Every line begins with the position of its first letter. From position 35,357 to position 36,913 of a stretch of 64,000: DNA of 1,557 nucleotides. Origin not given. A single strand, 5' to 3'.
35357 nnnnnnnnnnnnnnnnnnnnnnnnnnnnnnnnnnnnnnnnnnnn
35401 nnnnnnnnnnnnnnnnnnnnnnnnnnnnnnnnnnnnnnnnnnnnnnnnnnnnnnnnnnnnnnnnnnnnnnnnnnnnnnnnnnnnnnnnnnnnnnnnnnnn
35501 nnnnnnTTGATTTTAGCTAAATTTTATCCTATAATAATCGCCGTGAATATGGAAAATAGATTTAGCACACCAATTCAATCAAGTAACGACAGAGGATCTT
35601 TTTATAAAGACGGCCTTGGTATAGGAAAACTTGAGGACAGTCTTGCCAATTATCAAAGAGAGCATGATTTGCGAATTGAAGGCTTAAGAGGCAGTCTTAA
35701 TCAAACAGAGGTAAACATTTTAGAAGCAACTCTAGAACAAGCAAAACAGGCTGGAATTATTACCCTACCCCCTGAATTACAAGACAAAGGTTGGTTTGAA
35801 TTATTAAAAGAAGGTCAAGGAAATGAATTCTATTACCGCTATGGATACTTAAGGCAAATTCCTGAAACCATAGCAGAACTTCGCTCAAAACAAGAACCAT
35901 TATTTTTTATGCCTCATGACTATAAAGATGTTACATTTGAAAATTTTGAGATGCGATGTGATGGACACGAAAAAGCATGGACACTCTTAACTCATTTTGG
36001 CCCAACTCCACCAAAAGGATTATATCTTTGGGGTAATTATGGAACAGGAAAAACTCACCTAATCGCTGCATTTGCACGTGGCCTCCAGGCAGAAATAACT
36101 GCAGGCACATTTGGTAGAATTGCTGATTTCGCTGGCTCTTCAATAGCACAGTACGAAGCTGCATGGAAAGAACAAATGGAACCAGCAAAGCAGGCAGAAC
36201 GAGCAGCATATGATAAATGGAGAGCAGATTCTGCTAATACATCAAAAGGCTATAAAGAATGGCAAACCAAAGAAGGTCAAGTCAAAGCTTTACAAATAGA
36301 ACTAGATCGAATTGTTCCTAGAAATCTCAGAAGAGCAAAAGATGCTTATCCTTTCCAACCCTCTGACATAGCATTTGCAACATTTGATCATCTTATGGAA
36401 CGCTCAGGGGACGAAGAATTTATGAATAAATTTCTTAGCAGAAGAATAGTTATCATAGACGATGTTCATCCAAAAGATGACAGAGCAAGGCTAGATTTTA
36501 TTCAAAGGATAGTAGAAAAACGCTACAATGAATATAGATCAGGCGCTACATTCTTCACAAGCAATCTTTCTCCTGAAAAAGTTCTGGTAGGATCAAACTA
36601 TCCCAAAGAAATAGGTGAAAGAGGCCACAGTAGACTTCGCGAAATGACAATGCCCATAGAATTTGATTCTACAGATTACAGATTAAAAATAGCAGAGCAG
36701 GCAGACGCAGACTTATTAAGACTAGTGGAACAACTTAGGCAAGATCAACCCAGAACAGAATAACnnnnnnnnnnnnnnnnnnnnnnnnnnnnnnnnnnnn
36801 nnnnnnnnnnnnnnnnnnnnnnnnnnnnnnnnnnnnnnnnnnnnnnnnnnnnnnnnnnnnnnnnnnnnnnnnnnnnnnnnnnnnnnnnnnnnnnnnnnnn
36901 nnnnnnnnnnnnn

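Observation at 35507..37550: Non-canonical DnaC/IstB-like ATPase (insertion of about 110 aa between Walker A and B) convergent with a DUF62/SAM-hydrolase-like gene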

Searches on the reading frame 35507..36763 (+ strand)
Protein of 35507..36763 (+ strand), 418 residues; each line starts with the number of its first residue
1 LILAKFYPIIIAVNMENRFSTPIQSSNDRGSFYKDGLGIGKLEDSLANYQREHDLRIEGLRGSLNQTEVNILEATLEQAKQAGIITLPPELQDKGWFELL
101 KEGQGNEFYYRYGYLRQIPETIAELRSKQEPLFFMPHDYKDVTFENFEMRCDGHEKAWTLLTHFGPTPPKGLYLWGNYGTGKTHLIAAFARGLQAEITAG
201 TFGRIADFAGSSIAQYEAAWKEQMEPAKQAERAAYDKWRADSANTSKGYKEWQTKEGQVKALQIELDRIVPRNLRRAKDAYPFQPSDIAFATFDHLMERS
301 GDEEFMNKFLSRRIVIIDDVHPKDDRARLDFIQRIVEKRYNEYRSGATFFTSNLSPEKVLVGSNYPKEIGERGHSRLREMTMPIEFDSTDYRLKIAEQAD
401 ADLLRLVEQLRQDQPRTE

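Call 3: search_protein_families(library=pfam, proteins=[window:35507-36763:+], max_evalue=0.01)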
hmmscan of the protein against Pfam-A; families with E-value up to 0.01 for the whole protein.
window:35507-36763:+ (418 aa): 6 families
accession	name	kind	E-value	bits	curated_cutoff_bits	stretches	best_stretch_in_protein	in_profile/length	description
PF03969.22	AFG1_ATPase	-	5.7e-07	29.3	27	1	166-195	58-87/361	AFG1-like ATPase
PF13191.12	AAA_16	-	0.00024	22.1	32.6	1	168-332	24-152/167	AAA ATPase domain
PF02367.23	TsaE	-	0.0014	19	26.6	1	169-208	21-62/128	Threonylcarbamoyl adenosine biosynthesis protein TsaE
PF00308.24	Bac_DnaA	-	0.002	18.8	23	0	171-194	36-59/162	Bacterial DnaA ATPAse domain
PF00910.28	RNA_helicase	-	0.0036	18.2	21.5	0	172-197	1-26/105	RNA helicase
PF00004.35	AAA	-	0.0093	16.9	21.2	0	172-221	1-51/131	ATPase family associated with various cellular activities (AAA)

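Call 4: search_protein_families(library=ncbifam, proteins=[window:35507-36763:+], max_evalue=0.01)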
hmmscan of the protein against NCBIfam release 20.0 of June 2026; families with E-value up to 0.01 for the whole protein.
window:35507-36763:+ (418 aa): 13 families
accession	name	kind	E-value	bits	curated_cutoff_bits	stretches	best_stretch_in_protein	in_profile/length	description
NF005992.0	PRK08116.1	subfamily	4.5e-17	62.1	189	2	299-402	166-262/269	hypothetical protein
NF006505.0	PRK08939.1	equivalog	8.5e-11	41.7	228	1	132-201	114-188/306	primosomal protein DnaI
NF040713.1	ZapE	equivalog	1.4e-09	37.7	140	1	162-195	45-78/344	cell division protein ZapE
TIGR03420.1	DnaA_homol_Hda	equivalog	2.4e-05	24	194.8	1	140-195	10-64/226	DnaA regulatory inactivator Hda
NF038214.1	IS21_help_AAA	equivalog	3.4e-05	23.6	200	0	172-209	93-130/232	IS21-like element helper ATPase IstB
NF005304.0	PRK06835.1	equivalog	0.00017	20.8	215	0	155-193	170-207/330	ATP-binding protein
TIGR01242.2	TIGR01242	subfamily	0.0012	17.9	500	1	160-196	139-175/362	proteasome-activating nucleotidase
NF006485.0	PRK08903.1-5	equivalog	0.0016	18.1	289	0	167-248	36-124/233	DnaA regulatory inactivator Hda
TIGR01243.1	CDC48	subfamily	0.002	16.5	802.65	1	160-198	203-516/733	CDC48 family AAA ATPase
TIGR00362.1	DnaA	equivalog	0.0035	16.5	343.9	0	169-191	137-159/437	chromosomal replication initiator protein DnaA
NF003069.1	PRK03992.1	subfamily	0.004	16.4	500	1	161-195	157-191/379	proteasome-activating nucleotidase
NF009043.0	PRK12377.1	subfamily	0.0069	16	389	0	140-197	69-129/248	ATP-binding protein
NF005931.1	PRK07952.1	equivalog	0.0086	15.7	357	0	139-193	66-123/246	replicative helicase loader DnaC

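Call 8: search_solved_structures(query=window:35549-36763:+, max_evalue=1, show_alignments=3)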
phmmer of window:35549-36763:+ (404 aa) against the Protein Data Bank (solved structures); distinct sequences matched with E-value up to 1: 115 (the best 60 are shown).
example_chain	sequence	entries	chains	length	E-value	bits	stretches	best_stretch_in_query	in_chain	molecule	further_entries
3ecc_A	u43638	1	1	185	5.9e-07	32.1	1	266-375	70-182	DNA replication protein DnaC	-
3ec2_A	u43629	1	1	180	1.2e-06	31.1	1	266-367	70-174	DNA replication protein DnaC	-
2w58_A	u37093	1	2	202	2e-05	27.1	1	114-180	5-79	PRIMOSOME COMPONENT (HELICASE LOADER)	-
2qgz_A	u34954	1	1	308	0.00013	24.4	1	78-183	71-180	Putative primosome component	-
4m4w_J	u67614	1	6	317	0.00018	24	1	147-181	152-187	Primosomal protein DnaI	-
7wub_C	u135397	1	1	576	0.00089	21.7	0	149-184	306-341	Transitional endoplasmic reticulum ATPase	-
7wub_D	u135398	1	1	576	0.00089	21.7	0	149-184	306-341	Transitional endoplasmic reticulum ATPase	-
6mck_A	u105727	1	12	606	0.001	21.5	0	149-184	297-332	Transitional endoplasmic reticulum ATPase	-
7lmy_A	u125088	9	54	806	0.0011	21.4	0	149-184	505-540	Transitional endoplasmic reticulum ATPase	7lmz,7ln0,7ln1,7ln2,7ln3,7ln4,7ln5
7rlb_A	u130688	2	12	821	0.0012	21.3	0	146-180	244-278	Transitional endoplasmic reticulum ATPase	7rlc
8r0e_A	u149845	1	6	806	0.0013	21.2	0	149-184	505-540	Transitional endoplasmic reticulum ATPase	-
8rs9_A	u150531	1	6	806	0.0014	21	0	149-183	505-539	Transitional endoplasmic reticulum ATPase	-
7rlj_A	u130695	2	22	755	0.0015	21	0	149-184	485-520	Transitional endoplasmic reticulum ATPase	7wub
8yka_A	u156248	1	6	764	0.0015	20.9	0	149-184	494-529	Transitional endoplasmic reticulum ATPase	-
7y4w_A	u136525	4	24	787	0.0016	20.8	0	149-184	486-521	Transitional endoplasmic reticulum ATPase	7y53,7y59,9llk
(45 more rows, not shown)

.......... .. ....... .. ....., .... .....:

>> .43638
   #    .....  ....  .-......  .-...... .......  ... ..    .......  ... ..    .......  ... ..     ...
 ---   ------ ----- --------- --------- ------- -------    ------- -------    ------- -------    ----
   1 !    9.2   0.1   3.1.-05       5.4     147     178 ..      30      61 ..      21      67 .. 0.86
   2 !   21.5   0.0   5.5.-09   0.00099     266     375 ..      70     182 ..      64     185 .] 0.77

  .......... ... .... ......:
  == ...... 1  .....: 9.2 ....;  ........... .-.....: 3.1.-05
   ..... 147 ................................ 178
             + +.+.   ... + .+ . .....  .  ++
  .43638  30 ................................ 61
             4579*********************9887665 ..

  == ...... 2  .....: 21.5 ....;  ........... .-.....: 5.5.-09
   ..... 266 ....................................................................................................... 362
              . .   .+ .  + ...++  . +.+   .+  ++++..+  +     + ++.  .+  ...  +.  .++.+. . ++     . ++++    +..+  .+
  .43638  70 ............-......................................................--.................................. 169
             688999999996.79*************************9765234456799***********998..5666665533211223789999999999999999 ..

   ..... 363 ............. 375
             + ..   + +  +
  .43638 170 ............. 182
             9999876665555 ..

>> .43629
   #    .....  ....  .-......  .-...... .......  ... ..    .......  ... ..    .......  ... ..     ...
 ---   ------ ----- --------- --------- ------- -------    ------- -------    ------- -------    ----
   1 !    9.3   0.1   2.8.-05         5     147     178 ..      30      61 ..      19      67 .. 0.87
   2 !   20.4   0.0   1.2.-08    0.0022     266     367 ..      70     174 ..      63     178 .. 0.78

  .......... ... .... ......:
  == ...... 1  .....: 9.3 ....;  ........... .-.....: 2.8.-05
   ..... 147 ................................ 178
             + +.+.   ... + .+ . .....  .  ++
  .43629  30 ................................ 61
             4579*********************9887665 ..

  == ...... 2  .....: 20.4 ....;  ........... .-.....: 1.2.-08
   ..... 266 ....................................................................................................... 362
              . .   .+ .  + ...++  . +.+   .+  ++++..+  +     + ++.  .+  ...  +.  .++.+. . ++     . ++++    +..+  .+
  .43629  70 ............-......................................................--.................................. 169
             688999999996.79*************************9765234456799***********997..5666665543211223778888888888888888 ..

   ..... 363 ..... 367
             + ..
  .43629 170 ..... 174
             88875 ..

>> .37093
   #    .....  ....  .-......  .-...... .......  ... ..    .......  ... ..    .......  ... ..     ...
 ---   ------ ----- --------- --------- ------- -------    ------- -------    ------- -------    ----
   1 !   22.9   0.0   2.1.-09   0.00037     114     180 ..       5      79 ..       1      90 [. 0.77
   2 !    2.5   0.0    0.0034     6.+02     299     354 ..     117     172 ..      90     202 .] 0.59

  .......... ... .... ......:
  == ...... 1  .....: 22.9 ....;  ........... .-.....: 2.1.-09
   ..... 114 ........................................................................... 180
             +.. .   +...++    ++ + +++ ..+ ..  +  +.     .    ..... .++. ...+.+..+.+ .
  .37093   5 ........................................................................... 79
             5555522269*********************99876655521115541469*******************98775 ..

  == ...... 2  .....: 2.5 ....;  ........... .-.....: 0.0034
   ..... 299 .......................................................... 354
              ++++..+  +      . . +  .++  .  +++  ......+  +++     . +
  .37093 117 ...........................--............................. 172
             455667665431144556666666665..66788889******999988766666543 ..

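Call 9: find_homologous_proteins(query=window:35549-36763:+)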
Query window:35549-36763:+ (404 aa): 14 proteins with E <= 0.001 among 8000 candidates.
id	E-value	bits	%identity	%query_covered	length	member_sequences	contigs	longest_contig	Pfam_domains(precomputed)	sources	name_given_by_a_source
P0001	9.2e-274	926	100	100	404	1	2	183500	PF03969.23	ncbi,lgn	-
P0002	2.0e-153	529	61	97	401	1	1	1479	PF03969.23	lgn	-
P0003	1.4e-127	444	47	98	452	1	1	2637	PF03969.23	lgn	-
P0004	8.3e-106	373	43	98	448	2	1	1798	PF03969.23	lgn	-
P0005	3.6e-89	318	43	96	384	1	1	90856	PF03969.23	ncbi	-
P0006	4.3e-89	318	42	95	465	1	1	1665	PF03969.23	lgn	-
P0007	7.8e-88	313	45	87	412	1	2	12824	PF03969.23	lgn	-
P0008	2.7e-84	302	42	95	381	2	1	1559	PF00308.25,PF03969.23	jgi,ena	-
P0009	1.5e-75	273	40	73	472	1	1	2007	PF01695.24,PF03969.23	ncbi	-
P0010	1.5e-68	250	42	77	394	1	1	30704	PF03969.23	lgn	-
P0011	1.0e-67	247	37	87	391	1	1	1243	PF03969.23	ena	-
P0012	6.8e-66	241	43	77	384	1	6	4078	PF03969.23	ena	-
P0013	3.5e-58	216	50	34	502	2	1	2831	PF13191.13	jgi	-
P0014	1.6e-51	194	36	75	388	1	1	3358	-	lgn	-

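Call 13: find_encoding_contigs(protein=P0005, flank=10000, max_places=3)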
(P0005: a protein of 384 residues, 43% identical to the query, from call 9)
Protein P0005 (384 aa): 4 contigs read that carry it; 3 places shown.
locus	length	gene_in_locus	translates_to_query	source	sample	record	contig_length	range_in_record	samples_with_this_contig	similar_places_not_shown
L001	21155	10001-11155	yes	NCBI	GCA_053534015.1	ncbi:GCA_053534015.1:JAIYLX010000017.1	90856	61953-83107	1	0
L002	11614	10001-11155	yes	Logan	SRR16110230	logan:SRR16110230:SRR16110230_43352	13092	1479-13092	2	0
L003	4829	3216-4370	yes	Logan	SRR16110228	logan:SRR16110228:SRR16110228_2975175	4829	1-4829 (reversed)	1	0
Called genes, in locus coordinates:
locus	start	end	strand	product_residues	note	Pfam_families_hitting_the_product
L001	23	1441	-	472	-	PF13522:GATase_6, PF13537:GATase_7, PF00733:Asn_synthase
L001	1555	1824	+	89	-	PF02697:VAPB_antitox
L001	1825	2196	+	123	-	PF01850:PIN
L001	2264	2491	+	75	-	-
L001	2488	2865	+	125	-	PF01850:PIN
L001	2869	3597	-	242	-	PF00391:PEP-utilizers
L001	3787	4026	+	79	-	PF05013:FGase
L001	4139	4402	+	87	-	PF04014:MazE_antitoxin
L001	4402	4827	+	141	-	-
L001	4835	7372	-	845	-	PF07495:Y_Y_Y (faint), PF15418:DUF4625 (faint), PF19077:Big_13 (faint), PF01835:MG2 (weak)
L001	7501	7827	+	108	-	-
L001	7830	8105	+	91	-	-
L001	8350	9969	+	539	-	PF00118:Cpn60_TCP1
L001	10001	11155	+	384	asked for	PF03969:AFG1_ATPase (faint)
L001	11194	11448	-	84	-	PF00111:Fer2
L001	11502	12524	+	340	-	-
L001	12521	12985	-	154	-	PF00072:Response_reg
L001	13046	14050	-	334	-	PF01636:APH (weak)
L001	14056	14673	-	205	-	PF00300:His_Phos_1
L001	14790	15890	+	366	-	PF12840:HTH_20 (faint), PF13404:HTH_AsnC-type, PF13412:HTH_24, PF22451:NirdL-like_HTH (faint), PF01037:AsnC_trans_reg (faint), PF13404:HTH_AsnC-type, PF13412:HTH_24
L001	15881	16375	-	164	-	-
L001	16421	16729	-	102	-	PF00338:Ribosomal_S10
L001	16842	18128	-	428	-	PF00009:GTP_EFTU, PF01926:MMR_HSR1 (faint), PF03144:GTP_EFTU_D2, PF03143:GTP_EFTU_D3, PF22594:GTP-eEF1A_C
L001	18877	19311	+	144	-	PF20126:TumE (faint)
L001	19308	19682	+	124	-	PF25212:HVO_A0114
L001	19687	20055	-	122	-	-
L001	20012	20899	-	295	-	PF00248:Aldo_ket_red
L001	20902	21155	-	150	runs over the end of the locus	-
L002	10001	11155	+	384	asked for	PF03969:AFG1_ATPase (faint)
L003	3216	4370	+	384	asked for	PF03969:AFG1_ATPase (faint)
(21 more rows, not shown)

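Call 14: find_encoding_contigs(protein=P0010, flank=10000, max_places=2)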
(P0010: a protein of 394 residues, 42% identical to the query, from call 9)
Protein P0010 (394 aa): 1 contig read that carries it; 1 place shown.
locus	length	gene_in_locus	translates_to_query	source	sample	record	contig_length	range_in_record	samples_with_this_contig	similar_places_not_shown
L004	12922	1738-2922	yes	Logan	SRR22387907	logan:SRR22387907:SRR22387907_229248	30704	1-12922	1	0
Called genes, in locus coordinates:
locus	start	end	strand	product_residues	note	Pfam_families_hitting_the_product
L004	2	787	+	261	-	?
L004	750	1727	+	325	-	PF00892:EamA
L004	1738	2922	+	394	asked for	PF03969:AFG1_ATPase (faint)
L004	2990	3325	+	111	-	PF01197:Ribosomal_L31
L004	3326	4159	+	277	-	PF03462:PCRF, PF00472:RF-1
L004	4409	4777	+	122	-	-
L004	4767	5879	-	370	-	PF00089:Trypsin, PF13365:Trypsin_2, PF00595:PDZ, PF13180:PDZ_2, PF17820:PDZ_6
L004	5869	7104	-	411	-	PF22694:CtpB_N-like (weak), PF00595:PDZ, PF13180:PDZ_2 (weak), PF17820:PDZ_6, PF03572:Peptidase_S41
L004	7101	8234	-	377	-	-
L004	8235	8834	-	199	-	-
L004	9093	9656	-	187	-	PF00436:SSB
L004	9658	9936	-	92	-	PF01250:Ribosomal_S6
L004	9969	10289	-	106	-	-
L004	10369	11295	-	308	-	PF01926:MMR_HSR1, PF02421:FeoB_N (weak), PF06071:YchF-GTPase_C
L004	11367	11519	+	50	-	PF09828:ChrB_C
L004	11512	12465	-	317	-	PF01522:Polysacc_deac_1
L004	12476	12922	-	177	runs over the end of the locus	-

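Call 15: find_encoding_contigs(protein=P0007, flank=10000, max_places=2)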
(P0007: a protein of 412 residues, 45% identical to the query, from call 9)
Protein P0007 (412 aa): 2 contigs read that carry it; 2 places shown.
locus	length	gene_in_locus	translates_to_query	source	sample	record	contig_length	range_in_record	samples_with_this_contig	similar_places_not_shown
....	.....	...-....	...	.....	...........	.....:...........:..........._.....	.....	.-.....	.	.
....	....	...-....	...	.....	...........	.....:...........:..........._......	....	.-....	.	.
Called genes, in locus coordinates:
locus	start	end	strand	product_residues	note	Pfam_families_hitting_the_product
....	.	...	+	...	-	?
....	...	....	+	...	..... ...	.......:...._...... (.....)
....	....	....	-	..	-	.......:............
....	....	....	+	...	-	-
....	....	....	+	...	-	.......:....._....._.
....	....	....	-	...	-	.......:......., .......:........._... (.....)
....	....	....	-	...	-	-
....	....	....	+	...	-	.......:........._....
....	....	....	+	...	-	-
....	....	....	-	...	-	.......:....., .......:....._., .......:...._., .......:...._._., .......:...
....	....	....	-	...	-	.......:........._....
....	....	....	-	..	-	-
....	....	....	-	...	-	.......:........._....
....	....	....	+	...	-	-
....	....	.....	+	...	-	-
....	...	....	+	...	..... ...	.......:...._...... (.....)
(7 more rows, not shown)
